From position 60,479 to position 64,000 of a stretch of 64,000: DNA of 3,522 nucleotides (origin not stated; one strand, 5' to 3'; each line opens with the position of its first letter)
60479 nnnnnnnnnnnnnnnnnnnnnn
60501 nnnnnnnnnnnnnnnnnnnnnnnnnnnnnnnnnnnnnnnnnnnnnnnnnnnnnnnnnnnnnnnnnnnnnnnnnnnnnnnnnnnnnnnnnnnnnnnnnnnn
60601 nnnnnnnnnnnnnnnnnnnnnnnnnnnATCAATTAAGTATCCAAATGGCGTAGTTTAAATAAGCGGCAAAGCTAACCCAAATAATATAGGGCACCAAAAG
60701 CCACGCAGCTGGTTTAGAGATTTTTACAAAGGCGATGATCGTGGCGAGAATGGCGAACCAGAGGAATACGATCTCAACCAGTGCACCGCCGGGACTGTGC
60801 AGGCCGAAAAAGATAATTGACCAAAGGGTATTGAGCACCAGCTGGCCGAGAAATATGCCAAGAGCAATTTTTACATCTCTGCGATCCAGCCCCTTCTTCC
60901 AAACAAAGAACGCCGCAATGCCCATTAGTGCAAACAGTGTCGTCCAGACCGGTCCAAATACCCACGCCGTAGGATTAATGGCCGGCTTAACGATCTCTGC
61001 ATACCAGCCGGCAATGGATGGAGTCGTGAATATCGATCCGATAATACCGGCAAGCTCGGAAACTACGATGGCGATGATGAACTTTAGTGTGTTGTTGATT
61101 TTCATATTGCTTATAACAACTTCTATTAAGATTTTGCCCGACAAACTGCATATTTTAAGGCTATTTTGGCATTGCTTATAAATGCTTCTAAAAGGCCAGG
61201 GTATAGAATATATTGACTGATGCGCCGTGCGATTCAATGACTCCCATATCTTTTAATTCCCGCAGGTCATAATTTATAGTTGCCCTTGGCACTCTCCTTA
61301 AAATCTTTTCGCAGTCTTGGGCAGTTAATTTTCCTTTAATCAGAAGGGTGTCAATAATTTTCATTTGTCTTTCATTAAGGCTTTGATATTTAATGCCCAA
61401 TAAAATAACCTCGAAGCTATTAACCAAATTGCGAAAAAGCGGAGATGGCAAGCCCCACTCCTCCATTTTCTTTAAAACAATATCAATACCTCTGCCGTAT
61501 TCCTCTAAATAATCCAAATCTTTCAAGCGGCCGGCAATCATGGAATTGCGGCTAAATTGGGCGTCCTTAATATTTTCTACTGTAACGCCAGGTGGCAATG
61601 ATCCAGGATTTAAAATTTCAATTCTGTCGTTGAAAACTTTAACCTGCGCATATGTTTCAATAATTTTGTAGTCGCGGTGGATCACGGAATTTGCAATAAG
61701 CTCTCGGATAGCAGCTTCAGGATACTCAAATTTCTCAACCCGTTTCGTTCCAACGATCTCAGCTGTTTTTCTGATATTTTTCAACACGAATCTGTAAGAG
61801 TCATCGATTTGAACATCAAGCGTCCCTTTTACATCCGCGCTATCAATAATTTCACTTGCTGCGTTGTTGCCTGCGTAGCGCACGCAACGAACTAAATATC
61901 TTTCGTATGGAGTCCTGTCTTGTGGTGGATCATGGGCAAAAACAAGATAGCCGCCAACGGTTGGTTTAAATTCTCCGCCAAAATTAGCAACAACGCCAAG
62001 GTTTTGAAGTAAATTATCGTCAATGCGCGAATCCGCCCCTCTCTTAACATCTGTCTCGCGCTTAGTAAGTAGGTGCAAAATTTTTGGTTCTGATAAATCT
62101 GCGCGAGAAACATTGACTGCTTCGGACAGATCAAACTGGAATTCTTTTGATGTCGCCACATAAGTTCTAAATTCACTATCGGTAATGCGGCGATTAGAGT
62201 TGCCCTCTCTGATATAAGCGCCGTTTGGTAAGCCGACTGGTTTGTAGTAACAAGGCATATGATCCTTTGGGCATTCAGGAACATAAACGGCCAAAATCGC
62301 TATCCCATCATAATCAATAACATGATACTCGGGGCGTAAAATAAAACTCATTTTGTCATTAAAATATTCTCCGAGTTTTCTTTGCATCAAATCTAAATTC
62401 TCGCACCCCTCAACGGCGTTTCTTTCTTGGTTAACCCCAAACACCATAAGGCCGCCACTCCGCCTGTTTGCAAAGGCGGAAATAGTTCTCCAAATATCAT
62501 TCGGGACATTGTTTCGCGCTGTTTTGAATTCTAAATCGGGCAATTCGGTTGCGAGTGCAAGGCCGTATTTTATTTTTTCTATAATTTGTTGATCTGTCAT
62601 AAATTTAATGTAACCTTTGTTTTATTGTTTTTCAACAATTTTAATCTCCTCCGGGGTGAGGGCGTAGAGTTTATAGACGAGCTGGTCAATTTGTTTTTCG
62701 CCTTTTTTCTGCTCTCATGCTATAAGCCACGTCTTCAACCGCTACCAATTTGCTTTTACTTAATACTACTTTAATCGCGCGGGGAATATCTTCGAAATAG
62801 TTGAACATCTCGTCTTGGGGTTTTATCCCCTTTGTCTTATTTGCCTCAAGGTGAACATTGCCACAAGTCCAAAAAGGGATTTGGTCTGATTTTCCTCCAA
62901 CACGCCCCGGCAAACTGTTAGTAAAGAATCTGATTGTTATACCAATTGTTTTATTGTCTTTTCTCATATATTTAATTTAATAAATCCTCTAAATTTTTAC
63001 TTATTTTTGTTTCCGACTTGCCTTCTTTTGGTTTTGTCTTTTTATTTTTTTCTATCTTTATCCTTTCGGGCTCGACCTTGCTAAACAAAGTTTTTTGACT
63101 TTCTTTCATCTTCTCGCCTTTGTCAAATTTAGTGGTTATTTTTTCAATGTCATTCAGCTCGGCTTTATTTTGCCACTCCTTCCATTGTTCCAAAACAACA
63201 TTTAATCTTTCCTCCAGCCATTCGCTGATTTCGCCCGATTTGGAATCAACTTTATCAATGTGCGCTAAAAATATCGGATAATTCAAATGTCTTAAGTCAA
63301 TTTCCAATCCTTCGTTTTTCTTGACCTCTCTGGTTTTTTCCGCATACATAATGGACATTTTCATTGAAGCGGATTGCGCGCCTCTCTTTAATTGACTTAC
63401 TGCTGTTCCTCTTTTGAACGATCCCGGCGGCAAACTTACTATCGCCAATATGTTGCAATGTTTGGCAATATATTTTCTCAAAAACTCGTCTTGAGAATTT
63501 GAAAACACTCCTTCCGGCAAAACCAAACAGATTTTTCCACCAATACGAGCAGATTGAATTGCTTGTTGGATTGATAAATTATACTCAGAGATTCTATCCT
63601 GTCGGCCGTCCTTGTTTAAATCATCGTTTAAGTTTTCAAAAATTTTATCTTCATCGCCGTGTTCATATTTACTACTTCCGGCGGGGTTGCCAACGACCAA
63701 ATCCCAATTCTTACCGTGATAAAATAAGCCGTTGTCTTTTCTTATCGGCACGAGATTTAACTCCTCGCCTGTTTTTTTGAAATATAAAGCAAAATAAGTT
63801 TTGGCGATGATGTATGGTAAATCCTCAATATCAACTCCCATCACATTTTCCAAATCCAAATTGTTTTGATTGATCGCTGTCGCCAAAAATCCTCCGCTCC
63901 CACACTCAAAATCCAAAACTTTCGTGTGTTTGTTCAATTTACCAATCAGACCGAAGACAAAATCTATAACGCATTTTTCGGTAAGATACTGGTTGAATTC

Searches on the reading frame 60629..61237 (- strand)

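Call 47: search_protein_families(library=pfam, proteins=[window:60629-61237:-], max_evalue=0.001)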
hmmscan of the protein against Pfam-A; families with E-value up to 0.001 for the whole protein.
window:60629-61237:- (202 aa): 1 family
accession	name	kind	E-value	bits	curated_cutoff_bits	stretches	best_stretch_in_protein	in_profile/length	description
PF03073.20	TspO_MBR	-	6.2e-50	169.2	24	1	56-200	1-145/145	TspO/MBR family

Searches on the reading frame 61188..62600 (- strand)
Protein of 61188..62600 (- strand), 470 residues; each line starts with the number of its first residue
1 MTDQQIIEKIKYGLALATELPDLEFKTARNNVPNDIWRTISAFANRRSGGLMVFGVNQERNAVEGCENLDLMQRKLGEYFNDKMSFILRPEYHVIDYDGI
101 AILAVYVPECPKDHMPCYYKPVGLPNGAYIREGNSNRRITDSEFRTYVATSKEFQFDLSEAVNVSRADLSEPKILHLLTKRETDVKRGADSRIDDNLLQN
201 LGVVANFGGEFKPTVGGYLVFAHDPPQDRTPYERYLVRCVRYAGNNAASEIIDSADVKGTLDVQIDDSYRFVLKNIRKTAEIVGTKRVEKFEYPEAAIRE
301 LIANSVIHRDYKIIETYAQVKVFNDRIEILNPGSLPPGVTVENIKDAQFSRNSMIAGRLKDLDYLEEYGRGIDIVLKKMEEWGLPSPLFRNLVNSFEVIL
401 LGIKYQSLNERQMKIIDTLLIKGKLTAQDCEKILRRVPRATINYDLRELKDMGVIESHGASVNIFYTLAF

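Call 47: search_protein_families(library=pfam, proteins=[window:61188-62600:-], max_evalue=0.001)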
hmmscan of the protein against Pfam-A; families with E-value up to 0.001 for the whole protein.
window:61188-62600:- (470 aa): 3 families
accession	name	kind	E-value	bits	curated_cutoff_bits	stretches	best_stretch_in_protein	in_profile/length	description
PF13749.12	HATPase_c_4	-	5.2e-22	78.1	26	1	318-400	4-89/89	Putative ATP-dependent DNA helicase recG C-terminal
PF04326.19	SLFN_AlbA_2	-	3.7e-17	63.4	25.3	1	22-139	4-117/118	Schlafen, AlbA_2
PF01978.25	TrmB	-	0.00087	19.5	25.6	0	408-461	6-58/68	Sugar-specific transcriptional regulator TrmB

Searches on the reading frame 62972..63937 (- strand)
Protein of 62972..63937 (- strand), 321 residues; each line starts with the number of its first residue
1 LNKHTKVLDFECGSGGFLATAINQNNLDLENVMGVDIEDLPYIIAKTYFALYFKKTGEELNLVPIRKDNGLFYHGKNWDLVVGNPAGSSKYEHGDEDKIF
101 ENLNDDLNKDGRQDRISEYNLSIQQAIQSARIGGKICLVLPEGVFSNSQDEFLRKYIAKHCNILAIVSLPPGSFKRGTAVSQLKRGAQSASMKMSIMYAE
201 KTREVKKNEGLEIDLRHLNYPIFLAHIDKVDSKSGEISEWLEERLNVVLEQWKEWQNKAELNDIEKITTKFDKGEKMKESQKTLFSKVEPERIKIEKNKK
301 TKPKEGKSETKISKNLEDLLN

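Call 23: find_encoding_contigs(protein=window:62972-63937:-, flank=10000, max_places=4)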
Protein window:62972-63937:- (321 aa): no gene with exactly this product is on record in the collection.

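Call 47: search_protein_families(library=pfam, proteins=[window:62972-63937:-], max_evalue=0.001)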
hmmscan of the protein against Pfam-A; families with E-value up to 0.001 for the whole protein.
window:62972-63937:- (321 aa): 2 families
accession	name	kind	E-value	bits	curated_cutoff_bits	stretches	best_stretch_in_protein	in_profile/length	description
PF02384.22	N6_Mtase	-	2.6e-14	53.7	20.4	1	4-216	47-261/311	N-6 DNA Methylase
PF07669.17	Eco57I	-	3.3e-07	31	25.3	1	31-169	2-165/171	Eco57I restriction-modification methylase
